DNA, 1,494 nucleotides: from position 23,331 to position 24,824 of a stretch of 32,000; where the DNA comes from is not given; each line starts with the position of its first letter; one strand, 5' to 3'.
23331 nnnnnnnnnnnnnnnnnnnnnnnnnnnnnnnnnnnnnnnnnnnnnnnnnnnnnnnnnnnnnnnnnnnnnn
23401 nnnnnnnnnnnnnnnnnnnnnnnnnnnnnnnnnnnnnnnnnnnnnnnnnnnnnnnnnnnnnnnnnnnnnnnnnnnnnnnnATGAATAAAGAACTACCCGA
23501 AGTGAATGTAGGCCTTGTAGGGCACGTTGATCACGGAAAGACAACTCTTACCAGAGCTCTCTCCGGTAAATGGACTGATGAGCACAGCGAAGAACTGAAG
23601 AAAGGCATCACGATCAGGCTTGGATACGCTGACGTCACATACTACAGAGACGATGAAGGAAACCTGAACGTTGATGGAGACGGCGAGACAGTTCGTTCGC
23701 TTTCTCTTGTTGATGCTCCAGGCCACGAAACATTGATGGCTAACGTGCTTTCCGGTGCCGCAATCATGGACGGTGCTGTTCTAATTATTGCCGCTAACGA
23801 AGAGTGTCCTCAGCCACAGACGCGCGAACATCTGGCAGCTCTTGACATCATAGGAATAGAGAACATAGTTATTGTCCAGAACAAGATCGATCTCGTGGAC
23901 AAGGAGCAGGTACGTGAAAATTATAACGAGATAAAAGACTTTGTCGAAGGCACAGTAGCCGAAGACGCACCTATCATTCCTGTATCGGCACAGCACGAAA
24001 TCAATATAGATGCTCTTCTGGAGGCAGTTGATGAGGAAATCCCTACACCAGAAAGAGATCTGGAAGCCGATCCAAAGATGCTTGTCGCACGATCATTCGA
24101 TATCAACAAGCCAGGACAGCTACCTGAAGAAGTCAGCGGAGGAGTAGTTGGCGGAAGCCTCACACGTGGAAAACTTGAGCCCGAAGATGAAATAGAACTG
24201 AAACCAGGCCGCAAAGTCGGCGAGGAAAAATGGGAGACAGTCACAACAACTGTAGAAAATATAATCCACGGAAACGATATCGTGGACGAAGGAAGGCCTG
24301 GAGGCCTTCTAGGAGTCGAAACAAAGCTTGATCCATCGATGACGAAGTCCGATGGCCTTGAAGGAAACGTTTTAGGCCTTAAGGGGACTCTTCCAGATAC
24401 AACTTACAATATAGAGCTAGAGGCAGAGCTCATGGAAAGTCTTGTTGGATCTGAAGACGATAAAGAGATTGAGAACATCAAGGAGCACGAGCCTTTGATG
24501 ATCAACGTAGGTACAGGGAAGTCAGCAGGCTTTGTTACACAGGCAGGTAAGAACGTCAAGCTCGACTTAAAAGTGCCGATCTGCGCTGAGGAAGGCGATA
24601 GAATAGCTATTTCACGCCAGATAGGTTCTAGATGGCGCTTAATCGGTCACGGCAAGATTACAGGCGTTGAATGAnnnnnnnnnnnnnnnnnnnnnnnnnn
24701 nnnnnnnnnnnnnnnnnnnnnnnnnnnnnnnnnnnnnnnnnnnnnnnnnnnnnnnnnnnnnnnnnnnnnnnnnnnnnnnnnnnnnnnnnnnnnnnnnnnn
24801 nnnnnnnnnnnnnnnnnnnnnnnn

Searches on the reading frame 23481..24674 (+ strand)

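Call 83: search_protein_families(library=pfam, proteins=[window:23481-24674:+], max_evalue=0.0001)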
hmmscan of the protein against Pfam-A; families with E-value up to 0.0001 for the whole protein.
window:23481-24674:+ (397 aa): 5 families
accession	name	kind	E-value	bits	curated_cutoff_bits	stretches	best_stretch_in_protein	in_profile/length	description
PF00009.33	GTP_EFTU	-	2.2e-35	122.4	26.5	1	8-188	4-187/188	Elongation factor Tu GTP binding domain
PF09173.17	eIF2_C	-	7.2e-28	97.1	22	1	310-393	2-86/86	Initiation factor eIF2 gamma, C terminal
PF03193.22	RsgA_GTPase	-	3.4e-06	27.4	30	0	93-186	20-107/174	RsgA GTPase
PF16897.10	MMR_HSR1_Xtn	-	6.8e-05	23.2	35.2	0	129-183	58-100/106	C-terminal region of MMR_HSR1 domain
PF01926.29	MMR_HSR1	-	9.9e-05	22.9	21.9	0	9-121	1-100/113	50S ribosome-binding GTPase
